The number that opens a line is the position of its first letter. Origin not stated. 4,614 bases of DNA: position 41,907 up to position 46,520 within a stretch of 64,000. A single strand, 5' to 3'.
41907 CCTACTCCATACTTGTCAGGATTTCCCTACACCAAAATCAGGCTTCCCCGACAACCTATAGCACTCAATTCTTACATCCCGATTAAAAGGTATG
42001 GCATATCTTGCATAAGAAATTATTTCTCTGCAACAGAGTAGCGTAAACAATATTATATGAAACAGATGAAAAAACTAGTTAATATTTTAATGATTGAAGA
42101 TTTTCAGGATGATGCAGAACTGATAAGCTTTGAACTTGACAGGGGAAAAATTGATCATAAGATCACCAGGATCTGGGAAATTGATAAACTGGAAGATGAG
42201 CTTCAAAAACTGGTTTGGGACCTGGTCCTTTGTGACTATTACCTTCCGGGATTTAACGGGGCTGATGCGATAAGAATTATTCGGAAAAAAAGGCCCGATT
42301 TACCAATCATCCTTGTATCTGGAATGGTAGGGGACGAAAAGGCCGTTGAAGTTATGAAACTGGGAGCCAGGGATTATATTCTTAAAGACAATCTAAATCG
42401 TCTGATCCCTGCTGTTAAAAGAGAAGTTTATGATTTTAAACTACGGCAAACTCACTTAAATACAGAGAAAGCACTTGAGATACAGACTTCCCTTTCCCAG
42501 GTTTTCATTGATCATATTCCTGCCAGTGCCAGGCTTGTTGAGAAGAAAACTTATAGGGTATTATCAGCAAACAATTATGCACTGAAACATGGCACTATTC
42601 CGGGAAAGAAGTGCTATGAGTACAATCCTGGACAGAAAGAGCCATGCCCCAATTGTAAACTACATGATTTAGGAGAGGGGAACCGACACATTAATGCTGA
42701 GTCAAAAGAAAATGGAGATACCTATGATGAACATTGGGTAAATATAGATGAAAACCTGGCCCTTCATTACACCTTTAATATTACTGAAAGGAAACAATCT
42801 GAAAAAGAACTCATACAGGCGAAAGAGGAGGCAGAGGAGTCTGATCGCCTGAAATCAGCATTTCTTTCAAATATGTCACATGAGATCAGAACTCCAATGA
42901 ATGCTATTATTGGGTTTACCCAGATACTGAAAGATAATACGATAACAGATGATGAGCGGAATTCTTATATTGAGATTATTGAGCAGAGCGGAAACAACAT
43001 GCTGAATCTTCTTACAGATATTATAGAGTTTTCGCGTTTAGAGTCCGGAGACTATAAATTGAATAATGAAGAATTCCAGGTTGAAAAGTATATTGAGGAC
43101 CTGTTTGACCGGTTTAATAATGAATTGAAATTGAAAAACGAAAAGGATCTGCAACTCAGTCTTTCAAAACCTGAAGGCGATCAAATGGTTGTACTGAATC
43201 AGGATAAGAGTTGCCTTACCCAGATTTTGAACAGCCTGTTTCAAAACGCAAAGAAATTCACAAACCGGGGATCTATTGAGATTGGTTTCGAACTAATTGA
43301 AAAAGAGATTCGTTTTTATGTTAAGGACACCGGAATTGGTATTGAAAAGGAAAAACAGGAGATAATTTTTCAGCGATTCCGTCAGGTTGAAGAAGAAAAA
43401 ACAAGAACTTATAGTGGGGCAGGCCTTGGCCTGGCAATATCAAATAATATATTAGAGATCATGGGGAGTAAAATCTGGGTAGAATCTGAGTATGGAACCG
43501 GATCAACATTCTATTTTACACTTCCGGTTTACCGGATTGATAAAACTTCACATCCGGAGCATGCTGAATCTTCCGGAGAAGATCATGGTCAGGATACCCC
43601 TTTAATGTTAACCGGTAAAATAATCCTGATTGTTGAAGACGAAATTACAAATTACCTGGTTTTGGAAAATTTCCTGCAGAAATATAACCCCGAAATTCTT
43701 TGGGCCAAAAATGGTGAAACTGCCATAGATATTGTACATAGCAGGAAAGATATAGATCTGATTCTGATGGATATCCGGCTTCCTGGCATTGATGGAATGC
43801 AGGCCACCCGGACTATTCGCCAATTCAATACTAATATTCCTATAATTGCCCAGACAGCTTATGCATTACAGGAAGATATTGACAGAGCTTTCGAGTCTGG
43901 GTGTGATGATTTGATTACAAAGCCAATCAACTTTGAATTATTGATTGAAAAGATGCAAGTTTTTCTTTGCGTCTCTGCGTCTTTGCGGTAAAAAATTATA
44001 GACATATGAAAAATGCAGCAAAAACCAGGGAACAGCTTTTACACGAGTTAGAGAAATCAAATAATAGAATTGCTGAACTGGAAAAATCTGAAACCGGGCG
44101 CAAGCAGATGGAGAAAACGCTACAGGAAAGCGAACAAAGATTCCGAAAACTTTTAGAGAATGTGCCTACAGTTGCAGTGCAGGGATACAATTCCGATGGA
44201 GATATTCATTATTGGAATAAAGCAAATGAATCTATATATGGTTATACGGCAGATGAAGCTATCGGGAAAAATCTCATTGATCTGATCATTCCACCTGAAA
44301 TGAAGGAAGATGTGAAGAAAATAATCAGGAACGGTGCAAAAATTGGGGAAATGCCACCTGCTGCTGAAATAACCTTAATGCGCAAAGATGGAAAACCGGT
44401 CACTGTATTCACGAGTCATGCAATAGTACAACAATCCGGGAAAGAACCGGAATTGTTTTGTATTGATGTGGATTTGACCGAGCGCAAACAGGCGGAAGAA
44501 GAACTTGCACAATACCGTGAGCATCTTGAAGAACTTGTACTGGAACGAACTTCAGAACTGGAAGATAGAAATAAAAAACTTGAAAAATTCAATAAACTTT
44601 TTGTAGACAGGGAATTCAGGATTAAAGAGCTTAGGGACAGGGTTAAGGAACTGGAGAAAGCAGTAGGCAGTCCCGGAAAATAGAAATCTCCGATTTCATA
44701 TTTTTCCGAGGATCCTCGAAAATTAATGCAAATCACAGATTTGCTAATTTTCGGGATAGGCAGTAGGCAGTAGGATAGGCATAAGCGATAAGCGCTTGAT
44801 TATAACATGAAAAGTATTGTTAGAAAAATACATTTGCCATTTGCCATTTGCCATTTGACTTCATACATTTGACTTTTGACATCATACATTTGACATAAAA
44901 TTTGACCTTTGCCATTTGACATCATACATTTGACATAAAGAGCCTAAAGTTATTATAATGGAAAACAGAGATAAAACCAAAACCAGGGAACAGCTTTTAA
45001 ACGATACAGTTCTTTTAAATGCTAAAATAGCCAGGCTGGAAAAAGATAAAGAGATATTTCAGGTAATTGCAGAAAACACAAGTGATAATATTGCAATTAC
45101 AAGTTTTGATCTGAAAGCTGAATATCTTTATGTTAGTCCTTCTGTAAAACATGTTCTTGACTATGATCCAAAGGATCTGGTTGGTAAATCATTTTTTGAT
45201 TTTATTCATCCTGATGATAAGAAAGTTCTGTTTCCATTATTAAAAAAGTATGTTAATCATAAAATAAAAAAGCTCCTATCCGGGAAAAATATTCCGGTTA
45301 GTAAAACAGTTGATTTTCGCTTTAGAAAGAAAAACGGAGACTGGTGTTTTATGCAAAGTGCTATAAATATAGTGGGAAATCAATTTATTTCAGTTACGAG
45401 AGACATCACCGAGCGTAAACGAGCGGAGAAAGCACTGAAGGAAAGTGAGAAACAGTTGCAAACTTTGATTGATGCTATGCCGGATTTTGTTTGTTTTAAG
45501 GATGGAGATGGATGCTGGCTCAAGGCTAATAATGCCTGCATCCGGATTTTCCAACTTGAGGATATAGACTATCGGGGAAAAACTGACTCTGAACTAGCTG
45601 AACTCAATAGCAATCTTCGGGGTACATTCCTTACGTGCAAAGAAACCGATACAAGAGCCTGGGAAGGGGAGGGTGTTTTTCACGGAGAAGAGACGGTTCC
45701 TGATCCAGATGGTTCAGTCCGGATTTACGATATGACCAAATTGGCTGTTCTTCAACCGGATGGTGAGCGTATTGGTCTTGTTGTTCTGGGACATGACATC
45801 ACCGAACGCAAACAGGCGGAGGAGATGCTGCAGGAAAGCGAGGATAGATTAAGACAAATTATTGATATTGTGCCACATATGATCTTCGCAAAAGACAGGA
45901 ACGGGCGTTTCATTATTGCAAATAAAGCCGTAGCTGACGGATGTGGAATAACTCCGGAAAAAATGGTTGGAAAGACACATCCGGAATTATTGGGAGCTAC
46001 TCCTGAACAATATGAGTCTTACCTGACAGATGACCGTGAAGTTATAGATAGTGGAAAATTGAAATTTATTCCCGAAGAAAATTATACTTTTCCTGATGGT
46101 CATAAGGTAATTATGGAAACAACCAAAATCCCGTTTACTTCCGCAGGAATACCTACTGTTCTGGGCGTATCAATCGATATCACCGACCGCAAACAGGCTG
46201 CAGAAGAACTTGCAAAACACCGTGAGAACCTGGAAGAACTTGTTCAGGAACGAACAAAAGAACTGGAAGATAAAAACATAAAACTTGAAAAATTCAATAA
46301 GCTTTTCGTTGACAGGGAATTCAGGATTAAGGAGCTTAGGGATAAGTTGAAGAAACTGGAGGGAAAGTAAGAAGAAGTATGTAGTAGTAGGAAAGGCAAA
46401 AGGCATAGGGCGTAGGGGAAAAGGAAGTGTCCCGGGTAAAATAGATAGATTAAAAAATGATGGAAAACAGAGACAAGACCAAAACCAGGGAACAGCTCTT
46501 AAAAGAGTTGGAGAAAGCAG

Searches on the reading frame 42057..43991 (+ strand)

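Call 64: search_protein_families(library=pfam, proteins=[window:42057-43991:+], max_evalue=0.00001)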
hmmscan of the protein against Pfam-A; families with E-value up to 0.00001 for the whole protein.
window:42057-43991:+ (644 aa): 3 families
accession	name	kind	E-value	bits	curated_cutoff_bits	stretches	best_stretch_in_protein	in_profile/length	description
PF00072.30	Response_reg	-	2.9e-42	143.8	30.2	2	523-633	1-110/111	Response regulator receiver domain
PF02518.31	HATPase_c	-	1.6e-24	86.9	26.4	1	383-491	2-109/111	Histidine kinase-, DNA gyrase B-, and HSP90-like ATPase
PF00512.31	HisKA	-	1.1e-19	70.7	26.9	1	266-331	2-66/66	His Kinase A (phospho-acceptor) domain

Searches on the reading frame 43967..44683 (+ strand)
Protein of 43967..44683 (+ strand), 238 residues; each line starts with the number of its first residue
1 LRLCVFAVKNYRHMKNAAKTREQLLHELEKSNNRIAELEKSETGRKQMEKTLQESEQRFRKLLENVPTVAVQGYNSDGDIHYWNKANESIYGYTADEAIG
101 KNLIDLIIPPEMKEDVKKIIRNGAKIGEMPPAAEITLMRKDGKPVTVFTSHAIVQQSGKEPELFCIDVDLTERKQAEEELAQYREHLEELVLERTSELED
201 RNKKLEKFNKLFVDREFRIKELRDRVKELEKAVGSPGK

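Call 64: search_protein_families(library=pfam, proteins=[window:43967-44683:+], max_evalue=0.00001)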
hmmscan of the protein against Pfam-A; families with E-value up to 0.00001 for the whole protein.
window:43967-44683:+ (238 aa): 3 families
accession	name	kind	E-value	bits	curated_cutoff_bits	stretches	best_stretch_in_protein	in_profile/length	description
PF00989.32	PAS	-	1.1e-13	51.6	22.6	1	58-149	2-91/113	PAS fold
PF13426.13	PAS_9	-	5.2e-11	43.2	27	1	74-172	7-103/103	PAS domain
PF08447.18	PAS_3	-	1.8e-08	34.9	25.6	1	81-161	2-83/89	PAS fold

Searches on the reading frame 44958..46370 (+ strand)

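Call 64: search_protein_families(library=pfam, proteins=[window:44958-46370:+], max_evalue=0.00001)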
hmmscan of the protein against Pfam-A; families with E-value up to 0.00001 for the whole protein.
window:44958-46370:+ (470 aa): 5 families
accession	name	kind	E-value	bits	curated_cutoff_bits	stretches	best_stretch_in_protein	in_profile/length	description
PF08448.16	PAS_4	-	7.9e-39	132.7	23.1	2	172-286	2-110/110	PAS fold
PF00989.32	PAS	-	1.4e-25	90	22.6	2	166-281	2-113/113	PAS fold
PF13426.13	PAS_9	-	4e-21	75.7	27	1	307-410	2-103/103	PAS domain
PF08447.18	PAS_3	-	1.9e-13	51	25.6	1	57-139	2-75/89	PAS fold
PF13188.13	PAS_8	-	8.9e-11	41.7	21.8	0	297-343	2-49/65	PAS domain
